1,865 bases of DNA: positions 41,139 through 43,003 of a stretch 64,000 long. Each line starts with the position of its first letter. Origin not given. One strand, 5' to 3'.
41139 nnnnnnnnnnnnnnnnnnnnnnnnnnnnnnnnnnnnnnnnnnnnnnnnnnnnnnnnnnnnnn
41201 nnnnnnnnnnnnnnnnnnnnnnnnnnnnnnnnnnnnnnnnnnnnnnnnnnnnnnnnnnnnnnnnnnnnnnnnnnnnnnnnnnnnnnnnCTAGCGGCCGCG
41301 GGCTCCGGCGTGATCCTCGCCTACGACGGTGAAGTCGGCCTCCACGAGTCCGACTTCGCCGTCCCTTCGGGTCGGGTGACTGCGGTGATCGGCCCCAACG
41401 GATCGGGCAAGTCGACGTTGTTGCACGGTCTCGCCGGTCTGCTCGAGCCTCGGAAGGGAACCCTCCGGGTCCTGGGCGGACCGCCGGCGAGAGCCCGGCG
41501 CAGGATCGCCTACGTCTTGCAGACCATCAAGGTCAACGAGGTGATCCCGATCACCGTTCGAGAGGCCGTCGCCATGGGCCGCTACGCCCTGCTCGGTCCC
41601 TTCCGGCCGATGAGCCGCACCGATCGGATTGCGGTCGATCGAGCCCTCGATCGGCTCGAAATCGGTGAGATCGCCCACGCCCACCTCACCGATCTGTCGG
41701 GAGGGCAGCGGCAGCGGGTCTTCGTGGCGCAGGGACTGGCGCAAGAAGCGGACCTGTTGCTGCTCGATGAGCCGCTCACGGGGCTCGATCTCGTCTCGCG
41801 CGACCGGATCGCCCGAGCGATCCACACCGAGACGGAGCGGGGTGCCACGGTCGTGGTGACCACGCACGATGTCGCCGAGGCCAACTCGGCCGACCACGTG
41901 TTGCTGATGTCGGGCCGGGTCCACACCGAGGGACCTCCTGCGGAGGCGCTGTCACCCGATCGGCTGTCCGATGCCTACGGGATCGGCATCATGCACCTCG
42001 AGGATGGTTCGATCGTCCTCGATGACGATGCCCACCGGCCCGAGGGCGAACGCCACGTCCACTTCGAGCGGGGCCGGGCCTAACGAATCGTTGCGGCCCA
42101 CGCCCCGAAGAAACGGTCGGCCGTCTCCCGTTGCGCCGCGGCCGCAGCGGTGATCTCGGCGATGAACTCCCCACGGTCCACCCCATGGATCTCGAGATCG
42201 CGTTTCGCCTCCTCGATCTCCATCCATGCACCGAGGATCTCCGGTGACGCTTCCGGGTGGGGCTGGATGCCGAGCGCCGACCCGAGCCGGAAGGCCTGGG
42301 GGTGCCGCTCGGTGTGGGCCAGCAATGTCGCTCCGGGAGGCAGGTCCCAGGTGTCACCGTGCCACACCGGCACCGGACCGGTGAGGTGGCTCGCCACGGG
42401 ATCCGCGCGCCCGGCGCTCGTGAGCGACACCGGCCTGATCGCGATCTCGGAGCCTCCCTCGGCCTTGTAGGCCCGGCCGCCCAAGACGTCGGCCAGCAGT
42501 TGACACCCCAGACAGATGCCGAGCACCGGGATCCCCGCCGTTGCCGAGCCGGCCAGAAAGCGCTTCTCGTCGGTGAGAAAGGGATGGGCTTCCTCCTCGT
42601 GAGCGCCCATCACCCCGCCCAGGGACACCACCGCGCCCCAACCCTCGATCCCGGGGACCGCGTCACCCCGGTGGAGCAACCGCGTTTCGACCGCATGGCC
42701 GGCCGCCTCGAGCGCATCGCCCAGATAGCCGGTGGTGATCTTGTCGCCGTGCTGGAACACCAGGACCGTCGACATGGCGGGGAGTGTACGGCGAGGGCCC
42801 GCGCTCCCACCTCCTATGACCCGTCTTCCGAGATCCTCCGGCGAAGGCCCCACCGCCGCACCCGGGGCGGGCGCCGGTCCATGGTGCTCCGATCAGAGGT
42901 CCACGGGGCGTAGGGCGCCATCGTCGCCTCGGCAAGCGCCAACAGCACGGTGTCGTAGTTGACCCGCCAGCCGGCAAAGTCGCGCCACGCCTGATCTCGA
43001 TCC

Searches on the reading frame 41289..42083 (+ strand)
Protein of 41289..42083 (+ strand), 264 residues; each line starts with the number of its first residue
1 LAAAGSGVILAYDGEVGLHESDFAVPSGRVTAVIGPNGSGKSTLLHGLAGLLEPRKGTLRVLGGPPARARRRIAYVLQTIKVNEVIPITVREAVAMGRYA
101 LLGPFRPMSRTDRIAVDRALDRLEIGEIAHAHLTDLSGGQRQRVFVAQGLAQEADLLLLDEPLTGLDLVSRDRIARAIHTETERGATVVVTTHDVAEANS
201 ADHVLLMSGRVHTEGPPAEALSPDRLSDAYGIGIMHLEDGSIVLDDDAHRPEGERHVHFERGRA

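Call 5: search_protein_families(library=pfam, proteins=[window:41289-42083:+], max_evalue=0.01)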
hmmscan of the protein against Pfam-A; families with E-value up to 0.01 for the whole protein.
window:41289-42083:+ (264 aa): 8 families
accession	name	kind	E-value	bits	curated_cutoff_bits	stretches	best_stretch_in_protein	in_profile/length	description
PF00005.33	ABC_tran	-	3.4e-27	96.1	25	1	18-163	1-136/137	ABC transporter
PF13304.12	AAA_21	-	1.1e-13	52.4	27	2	144-195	248-300/304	AAA domain, putative AbiEii toxin, Type IV TA system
PF02463.25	SMC_N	-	1.3e-08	35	40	1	28-49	24-45/220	RecF/RecN/SMC N terminal domain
PF09818.15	ABC_ATPase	-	1.3e-06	28.1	23.2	1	131-209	153-232/283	P-loop domain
PF13555.12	AAA_29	-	2.3e-06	27.7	27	1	23-56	17-50/61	P-loop containing region of AAA domain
PF13476.12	AAA_23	-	0.00057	21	27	1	23-49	17-40/201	AAA domain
PF13604.12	AAA_30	-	0.0035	17.5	27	0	27-62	16-52/191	AAA domain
PF05729.18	NACHT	-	0.0051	17.1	26.7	0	29-53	1-25/167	NACHT domain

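Call 7: search_protein_families(library=ncbifam, proteins=[window:41289-42083:+], max_evalue=0.001)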
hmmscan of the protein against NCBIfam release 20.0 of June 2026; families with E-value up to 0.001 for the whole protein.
window:41289-42083:+ (264 aa): 192 families (the best 25 are shown)
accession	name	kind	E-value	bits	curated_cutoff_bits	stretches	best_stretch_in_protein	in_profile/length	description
NF040873.1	AztA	equivalog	7.7e-66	221.3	220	1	12-206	2-190/191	zinc ABC transporter ATP-binding protein AztA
NF053840.1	MnTportMntADein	equivalog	6e-54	183.1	400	1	10-229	9-228/240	manganese ABC transporter ATP-binding protein MntA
TIGR03873.1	F420-0_ABC_ATP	hypoth_equivalog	9.7e-49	165.9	372.4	1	13-235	12-239/256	putative F420-0 ABC transporter ATP-binding protein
TIGR03771.1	anch_rpt_ABC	equivalog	4.1e-48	164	268.8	1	25-232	3-211/223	anchored repeat-type ABC transporter ATP-binding subunit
NF008409.0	PRK11231.1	equivalog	1.7e-46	158.7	375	1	10-234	10-239/255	Fe(3+) dicitrate ABC transporter ATP-binding protein FecE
NF011630.0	PRK15056.1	equivalog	5.5e-46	157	393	1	13-237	18-245/274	manganese/iron ABC transporter ATP-binding protein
NF007082.0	PRK09536.1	equivalog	2.5e-43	148.7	537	1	18-232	19-238/402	corrinoid ABC transporter ATPase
NF010068.0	PRK13548.1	equivalog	6.7e-42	143.4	261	1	14-234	17-244/261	heme ABC transporter ATP-binding protein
TIGR01188.1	drrA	subfamily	1.3e-35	123.2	312.45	1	12-218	3-209/302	daunorubicin resistance ABC transporter, ATP-binding protein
TIGR04520.1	ECF_ATPase_1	equivalog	1.8e-35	122.6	315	1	15-225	15-228/269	energy-coupling factor transporter ATPase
NF007863.0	PRK10575.1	equivalog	2e-34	119.1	433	1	13-234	22-249/265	Fe3+-hydroxamate ABC transporter ATP-binding protein FhuC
TIGR03864.1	PQQ_ABC_ATP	hypoth_equivalog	8.4e-34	117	302.25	1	8-220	7-219/236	ABC transporter, ATP-binding subunit, PQQ-dependent alcohol dehydrogenase system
TIGR01166.1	cbiO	subfamily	1.1e-33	116.3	211.8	1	17-196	7-188/190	cobalt ABC transporter, ATP-binding protein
NF007606.0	PRK10253.1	equivalog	1.6e-33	116.2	497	1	6-240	11-251/266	iron-enterobactin ABC transporter ATP-binding protein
TIGR04521.1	ECF_ATPase_2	equivalog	3e-31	108.5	330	1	17-226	20-238/279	energy-coupling factor transporter ATPase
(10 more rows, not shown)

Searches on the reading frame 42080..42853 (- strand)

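Call 5: search_protein_families(library=pfam, proteins=[window:42080-42853:-], max_evalue=0.01)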
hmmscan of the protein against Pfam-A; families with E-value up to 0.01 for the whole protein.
window:42080-42853:- (257 aa): 2 families
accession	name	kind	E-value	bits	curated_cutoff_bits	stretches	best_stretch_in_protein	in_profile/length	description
PF00117.34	GATase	-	3.2e-10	40.4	22.8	1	100-206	65-177/190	Glutamine amidotransferase class-I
PF07722.19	Peptidase_C26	-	0.00023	21.4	20.5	1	103-130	101-128/219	Peptidase C26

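Call 7: search_protein_families(library=ncbifam, proteins=[window:42080-42853:-], max_evalue=0.001)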
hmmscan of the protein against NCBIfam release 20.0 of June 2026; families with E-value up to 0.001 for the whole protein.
window:42080-42853:- (257 aa): 13 families
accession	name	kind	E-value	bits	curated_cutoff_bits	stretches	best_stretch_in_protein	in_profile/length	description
NF005458.0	PRK07053.1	equivalog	2.2e-39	135.2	250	1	27-255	2-231/234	glutamine amidotransferase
NF005072.0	PRK06490.1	equivalog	5.2e-31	107.5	339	1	26-217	12-202/251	glutamine amidotransferase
NF006562.0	PRK09065.1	equivalog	1.2e-20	74.1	205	1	44-242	29-228/242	glutamine amidotransferase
NF006098.0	PRK08250.1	equivalog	2.5e-14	53.4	301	1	41-215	14-195/239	glutamine amidotransferase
NF005743.0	PRK07567.1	equivalog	8.4e-10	38.3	264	1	100-207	86-197/245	glutamine amidotransferase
TIGR00888.1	guaA_Nterm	equivalog_domain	1.6e-09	37.5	172.15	1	104-202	67-167/188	glutamine-hydrolyzing GMP synthase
NF004212.0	PRK05665.1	equivalog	1.8e-09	37.7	309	1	89-202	73-188/241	amidotransferase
NF001975.0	PRK00758.1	equivalog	1.2e-06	28.3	198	1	105-202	66-165/185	GMP synthase subunit A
NF000848.1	PRK00074.1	equivalog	2.4e-06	26.4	400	1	104-203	67-171/512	glutamine-hydrolyzing GMP synthase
TIGR01368.1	CPSaseIIsmall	equivalog_domain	2.5e-05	23.4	307.35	1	105-147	244-286/361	glutamine-hydrolyzing carbamoyl-phosphate synthase small subunit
NF009475.0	PRK12838.1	equivalog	0.00028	19.9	221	1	105-149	238-282/359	carbamoyl phosphate synthase small subunit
NF004169.0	PRK05637.1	equivalog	0.00045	19.9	332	0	103-158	70-124/210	anthranilate synthase component II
TIGR01855.1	IMP_synth_hisH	equivalog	0.00067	19.5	105.4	0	95-122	57-86/198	imidazole glycerol phosphate synthase subunit HisH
